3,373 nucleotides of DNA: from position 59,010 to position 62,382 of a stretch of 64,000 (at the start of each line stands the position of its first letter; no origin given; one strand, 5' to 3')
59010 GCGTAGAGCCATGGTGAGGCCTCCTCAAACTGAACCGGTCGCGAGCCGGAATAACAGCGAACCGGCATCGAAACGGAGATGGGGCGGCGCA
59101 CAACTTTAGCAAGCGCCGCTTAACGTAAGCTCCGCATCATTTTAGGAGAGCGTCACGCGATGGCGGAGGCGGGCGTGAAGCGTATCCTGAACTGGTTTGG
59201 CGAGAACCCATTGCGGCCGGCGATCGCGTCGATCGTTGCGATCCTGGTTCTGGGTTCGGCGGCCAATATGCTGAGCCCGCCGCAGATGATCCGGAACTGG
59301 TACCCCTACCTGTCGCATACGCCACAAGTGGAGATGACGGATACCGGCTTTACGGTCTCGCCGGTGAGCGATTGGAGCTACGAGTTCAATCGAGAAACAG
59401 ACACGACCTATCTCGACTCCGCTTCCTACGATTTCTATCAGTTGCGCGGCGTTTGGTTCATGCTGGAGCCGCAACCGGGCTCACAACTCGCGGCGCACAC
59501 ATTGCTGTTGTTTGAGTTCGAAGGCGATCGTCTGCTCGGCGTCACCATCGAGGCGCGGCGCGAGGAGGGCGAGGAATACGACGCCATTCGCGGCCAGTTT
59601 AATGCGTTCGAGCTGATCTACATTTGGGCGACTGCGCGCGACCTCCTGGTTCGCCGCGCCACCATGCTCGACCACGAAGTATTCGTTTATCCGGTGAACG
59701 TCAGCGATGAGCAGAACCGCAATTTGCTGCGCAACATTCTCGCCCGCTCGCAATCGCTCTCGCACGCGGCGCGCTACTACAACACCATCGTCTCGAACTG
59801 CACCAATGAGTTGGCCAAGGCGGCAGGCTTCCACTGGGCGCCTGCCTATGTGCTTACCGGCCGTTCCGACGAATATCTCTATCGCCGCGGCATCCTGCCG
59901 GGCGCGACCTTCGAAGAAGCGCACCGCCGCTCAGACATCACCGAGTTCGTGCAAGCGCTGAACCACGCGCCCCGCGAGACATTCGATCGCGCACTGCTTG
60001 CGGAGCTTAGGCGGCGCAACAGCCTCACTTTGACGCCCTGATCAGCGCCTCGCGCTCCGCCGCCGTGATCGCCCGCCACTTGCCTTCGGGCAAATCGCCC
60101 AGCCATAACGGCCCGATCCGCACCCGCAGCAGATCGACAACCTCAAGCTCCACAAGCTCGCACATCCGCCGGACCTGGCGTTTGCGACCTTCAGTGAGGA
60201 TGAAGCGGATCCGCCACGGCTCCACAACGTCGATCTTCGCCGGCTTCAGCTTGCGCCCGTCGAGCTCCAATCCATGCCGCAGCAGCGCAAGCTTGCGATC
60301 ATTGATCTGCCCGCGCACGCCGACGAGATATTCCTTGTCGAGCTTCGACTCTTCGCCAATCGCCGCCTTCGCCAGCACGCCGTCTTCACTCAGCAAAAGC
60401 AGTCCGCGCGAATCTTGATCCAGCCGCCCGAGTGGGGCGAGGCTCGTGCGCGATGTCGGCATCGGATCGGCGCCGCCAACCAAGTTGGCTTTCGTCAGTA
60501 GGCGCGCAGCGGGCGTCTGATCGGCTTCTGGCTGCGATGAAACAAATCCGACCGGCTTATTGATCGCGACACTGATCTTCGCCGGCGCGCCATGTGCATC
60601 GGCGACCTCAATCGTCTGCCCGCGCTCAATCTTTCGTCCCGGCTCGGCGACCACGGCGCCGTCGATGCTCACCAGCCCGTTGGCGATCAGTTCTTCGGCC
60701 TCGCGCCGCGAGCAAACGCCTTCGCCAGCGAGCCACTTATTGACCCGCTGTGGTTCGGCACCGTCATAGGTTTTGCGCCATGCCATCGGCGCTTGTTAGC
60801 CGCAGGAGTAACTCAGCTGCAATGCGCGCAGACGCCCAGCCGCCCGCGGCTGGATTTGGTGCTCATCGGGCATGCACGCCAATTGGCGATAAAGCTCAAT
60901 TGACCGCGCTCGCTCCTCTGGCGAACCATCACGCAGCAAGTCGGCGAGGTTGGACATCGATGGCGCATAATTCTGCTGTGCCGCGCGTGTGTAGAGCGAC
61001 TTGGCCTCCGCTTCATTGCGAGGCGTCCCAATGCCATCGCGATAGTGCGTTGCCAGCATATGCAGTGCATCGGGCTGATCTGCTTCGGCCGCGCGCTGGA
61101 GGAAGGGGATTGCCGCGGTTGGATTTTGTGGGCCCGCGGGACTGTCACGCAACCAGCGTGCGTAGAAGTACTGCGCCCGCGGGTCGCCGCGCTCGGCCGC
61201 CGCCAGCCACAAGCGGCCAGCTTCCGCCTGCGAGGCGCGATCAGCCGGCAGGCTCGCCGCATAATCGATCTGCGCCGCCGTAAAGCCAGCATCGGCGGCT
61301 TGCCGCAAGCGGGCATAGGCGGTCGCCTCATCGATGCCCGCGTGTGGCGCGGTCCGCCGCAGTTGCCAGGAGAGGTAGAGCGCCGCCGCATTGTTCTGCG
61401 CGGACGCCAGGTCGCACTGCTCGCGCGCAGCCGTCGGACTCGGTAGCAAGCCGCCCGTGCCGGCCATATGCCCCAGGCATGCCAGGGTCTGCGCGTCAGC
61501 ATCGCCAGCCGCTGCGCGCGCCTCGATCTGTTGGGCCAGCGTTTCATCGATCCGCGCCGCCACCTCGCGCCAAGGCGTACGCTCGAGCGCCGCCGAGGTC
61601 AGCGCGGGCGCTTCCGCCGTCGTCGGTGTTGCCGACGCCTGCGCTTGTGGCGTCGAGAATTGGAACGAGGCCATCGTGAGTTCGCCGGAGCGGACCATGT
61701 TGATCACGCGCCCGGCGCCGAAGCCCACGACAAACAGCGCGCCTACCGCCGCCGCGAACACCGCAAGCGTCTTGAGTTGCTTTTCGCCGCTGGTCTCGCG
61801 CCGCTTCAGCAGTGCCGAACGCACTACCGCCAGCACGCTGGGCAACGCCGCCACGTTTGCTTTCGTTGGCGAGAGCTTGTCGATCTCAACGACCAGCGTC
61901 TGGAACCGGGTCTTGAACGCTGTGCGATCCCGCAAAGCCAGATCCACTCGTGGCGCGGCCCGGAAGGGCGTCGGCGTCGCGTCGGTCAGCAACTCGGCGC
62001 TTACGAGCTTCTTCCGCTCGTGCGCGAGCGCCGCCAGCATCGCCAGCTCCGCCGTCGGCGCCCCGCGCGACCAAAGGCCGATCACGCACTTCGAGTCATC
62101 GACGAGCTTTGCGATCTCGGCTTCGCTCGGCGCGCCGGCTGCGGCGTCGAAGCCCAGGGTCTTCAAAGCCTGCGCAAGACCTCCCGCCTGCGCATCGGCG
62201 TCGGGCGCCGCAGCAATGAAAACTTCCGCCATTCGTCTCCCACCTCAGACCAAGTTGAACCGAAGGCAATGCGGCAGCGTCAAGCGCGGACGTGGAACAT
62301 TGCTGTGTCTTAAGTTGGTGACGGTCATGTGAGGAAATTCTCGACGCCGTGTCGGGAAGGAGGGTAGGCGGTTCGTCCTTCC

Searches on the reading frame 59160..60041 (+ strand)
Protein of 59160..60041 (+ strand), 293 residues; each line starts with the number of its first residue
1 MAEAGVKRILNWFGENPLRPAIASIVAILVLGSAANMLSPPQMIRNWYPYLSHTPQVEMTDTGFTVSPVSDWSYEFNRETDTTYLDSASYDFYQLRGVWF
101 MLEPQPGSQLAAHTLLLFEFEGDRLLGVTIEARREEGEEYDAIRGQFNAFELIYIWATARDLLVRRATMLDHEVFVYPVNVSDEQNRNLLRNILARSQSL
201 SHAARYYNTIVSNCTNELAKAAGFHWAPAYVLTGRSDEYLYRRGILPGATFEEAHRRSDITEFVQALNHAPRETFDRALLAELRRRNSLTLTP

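Call 55: search_protein_families(library=pfam, proteins=[window:59160-60041:+], max_evalue=0.001)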
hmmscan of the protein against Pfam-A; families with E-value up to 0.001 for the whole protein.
window:59160-60041:+ (293 aa): 1 family
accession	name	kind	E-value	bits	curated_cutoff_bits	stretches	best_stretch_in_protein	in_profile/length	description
PF13387.12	Lnb_N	-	5.3e-22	78.7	22.2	1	88-222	7-148/175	Lnb N-terminal periplasmic domain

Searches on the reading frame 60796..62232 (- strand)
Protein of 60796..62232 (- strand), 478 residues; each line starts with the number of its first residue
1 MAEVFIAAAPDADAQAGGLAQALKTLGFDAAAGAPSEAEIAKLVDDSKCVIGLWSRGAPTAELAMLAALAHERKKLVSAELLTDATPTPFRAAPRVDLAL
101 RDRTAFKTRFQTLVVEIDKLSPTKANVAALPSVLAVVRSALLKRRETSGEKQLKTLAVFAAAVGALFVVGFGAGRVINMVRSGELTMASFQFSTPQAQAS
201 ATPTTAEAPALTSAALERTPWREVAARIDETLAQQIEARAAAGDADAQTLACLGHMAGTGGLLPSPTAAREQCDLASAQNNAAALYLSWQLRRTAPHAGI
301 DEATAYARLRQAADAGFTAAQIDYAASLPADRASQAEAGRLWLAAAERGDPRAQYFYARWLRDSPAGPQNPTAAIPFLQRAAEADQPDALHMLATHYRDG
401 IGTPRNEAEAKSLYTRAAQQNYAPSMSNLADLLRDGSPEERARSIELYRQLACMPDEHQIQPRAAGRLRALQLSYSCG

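Call 55: search_protein_families(library=pfam, proteins=[window:60796-62232:-], max_evalue=0.001)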
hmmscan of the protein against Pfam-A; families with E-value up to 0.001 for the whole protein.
window:60796-62232:- (478 aa): 1 family
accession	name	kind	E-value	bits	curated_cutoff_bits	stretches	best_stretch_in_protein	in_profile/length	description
PF08238.18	Sel1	-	7e-10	39.5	30.7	1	387-422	1-36/36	Sel1 repeat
